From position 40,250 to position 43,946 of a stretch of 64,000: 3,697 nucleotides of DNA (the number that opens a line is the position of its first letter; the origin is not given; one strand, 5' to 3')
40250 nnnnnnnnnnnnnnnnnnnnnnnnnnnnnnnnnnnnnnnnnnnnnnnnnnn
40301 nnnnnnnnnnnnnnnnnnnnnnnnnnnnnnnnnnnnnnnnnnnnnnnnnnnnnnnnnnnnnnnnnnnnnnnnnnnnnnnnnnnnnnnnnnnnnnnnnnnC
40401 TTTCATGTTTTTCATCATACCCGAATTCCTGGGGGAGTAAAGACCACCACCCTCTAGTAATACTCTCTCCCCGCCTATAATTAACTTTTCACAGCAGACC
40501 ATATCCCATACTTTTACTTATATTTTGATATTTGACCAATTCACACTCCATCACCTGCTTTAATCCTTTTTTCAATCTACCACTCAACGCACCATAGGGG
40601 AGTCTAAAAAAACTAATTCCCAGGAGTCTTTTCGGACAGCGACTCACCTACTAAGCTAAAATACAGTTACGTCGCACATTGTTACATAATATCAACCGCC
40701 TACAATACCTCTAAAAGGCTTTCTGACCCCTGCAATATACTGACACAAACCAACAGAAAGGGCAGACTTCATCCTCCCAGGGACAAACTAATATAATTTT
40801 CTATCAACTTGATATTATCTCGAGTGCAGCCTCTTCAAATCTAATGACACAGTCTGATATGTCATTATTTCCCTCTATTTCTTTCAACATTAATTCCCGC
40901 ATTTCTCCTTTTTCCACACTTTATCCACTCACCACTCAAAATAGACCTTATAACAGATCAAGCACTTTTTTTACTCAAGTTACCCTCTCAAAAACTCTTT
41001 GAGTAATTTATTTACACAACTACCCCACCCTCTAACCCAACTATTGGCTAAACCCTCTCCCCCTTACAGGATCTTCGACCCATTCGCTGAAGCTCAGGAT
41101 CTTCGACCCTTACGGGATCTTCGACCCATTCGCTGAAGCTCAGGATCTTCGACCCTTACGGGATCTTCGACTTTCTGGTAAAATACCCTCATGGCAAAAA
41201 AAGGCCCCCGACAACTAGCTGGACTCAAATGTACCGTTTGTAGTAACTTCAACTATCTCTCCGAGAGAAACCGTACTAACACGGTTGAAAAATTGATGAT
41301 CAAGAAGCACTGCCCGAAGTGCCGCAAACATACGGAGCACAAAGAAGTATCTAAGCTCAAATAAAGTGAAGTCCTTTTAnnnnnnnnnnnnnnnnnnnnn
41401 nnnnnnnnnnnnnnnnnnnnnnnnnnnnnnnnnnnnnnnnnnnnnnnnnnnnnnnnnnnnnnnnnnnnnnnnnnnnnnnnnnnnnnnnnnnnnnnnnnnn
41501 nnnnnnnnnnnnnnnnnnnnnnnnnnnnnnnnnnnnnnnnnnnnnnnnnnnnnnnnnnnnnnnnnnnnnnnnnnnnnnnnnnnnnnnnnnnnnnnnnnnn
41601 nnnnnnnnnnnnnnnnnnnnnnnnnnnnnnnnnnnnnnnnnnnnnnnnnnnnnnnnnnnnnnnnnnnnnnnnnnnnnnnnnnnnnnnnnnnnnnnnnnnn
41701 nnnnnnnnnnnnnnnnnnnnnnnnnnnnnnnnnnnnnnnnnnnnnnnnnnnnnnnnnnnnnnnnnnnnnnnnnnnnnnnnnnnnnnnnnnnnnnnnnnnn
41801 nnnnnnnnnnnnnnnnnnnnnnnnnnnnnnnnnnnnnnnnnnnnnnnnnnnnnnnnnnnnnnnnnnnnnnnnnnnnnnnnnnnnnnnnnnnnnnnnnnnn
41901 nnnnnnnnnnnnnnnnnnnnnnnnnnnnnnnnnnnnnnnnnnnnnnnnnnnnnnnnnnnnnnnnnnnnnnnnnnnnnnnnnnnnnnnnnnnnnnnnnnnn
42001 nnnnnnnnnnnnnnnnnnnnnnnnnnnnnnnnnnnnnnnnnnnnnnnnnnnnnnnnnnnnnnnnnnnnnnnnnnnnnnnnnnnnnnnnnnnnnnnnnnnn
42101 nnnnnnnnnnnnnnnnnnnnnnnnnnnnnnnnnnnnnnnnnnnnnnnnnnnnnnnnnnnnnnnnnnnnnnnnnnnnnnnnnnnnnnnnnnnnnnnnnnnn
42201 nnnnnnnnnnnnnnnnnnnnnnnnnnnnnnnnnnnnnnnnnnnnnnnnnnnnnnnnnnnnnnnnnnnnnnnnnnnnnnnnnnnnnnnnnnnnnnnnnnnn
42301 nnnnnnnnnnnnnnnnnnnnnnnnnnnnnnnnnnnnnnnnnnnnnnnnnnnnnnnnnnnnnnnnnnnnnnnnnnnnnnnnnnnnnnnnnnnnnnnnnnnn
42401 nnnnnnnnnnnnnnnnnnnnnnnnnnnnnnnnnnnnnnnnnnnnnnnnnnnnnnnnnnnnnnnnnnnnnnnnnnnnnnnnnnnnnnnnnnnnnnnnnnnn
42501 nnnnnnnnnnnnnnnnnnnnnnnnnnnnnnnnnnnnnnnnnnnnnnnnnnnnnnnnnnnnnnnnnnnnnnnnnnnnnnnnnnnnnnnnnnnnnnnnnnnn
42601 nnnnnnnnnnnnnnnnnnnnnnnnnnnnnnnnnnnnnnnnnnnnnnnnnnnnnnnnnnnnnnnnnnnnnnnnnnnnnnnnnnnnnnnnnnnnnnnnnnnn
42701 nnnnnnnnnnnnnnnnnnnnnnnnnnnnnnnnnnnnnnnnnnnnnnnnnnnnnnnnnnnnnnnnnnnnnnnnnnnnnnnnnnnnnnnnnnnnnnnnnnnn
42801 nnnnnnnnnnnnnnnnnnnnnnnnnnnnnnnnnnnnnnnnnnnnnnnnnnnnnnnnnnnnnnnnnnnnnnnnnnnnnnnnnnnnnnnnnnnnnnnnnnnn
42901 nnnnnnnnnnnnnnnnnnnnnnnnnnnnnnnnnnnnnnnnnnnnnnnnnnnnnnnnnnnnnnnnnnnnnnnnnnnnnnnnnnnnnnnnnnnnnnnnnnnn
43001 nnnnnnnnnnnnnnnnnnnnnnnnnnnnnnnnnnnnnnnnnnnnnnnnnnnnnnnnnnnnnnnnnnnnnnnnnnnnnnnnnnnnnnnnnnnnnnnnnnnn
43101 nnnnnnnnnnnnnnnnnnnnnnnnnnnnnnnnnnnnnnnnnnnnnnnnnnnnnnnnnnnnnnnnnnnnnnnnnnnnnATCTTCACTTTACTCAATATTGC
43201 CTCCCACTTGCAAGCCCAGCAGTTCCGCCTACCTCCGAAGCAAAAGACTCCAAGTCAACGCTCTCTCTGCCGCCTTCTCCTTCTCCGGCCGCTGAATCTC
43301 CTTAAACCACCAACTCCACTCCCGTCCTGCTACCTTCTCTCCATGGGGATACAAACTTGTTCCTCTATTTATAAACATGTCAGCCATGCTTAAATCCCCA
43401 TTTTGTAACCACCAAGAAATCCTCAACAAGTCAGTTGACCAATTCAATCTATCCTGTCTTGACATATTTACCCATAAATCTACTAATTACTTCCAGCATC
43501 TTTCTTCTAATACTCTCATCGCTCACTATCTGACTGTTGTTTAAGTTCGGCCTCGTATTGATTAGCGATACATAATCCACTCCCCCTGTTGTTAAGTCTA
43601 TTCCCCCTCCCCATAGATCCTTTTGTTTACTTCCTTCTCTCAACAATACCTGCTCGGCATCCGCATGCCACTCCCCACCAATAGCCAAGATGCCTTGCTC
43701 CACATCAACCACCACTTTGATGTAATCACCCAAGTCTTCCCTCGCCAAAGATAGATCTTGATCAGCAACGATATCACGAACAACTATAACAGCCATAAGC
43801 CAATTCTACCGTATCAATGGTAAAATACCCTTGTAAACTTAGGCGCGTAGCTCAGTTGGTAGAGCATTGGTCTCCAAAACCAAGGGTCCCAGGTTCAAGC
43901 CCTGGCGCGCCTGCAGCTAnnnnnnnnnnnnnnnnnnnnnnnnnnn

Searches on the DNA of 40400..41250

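Call 55: search_rna_families(source=window, start=40400, end=41250, threshold=evalue, max_evalue=1)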
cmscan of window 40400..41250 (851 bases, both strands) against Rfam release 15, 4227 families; matches with E-value up to 1: 0.
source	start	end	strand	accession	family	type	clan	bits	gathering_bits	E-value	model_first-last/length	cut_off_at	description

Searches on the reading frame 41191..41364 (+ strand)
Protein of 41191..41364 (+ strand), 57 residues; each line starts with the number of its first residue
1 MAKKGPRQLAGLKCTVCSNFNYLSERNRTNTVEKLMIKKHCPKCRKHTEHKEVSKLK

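Call 18: find_encoding_contigs(protein=window:41191-41364:+, flank=10000, max_places=10)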
Protein window:41191-41364:+ (57 aa): no gene with exactly this product is on record in the collection.

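Call 74: search_protein_families(library=ncbifam, proteins=[window:41191-41364:+], max_evalue=1)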
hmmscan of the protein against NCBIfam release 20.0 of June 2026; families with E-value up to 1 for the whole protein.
window:41191-41364:+ (57 aa): 5 families
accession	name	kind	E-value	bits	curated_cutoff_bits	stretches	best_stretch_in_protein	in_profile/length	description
TIGR01023.1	rpmG_bact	equivalog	6.8e-18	64.8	23.95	1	1-53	1-53/56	50S ribosomal protein L33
NF001764.0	PRK00504.1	subfamily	5.4e-17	61.9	40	1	7-53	3-49/50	50S ribosomal protein L33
NF001860.2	PRK00595.1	subfamily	9.1e-17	60.9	50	1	11-53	6-48/49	50S ribosomal protein L33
NF038384.1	zinc_YnfU_fam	subfamily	0.0095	15.5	36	1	25-51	3-29/52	YnfU family zinc-binding protein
NF004425.0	PRK05767.1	equivalog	0.039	14.6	87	1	37-55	7-24/92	50S ribosomal protein L44e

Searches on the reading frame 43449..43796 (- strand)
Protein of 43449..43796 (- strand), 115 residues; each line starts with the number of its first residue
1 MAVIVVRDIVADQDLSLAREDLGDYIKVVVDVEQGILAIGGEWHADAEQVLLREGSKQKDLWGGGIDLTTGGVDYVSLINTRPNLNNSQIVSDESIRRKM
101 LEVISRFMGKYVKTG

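Call 51: search_protein_families(library=pfam, proteins=[window:43449-43796:-], max_evalue=0.01)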
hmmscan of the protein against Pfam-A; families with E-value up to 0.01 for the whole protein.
window:43449-43796:- (115 aa): 1 family
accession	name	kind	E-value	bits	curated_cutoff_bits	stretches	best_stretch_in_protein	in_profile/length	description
PF18924.5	DUF5674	-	2.4e-24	85.9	27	1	11-107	8-109/109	Protein of unknown function (DUF5674)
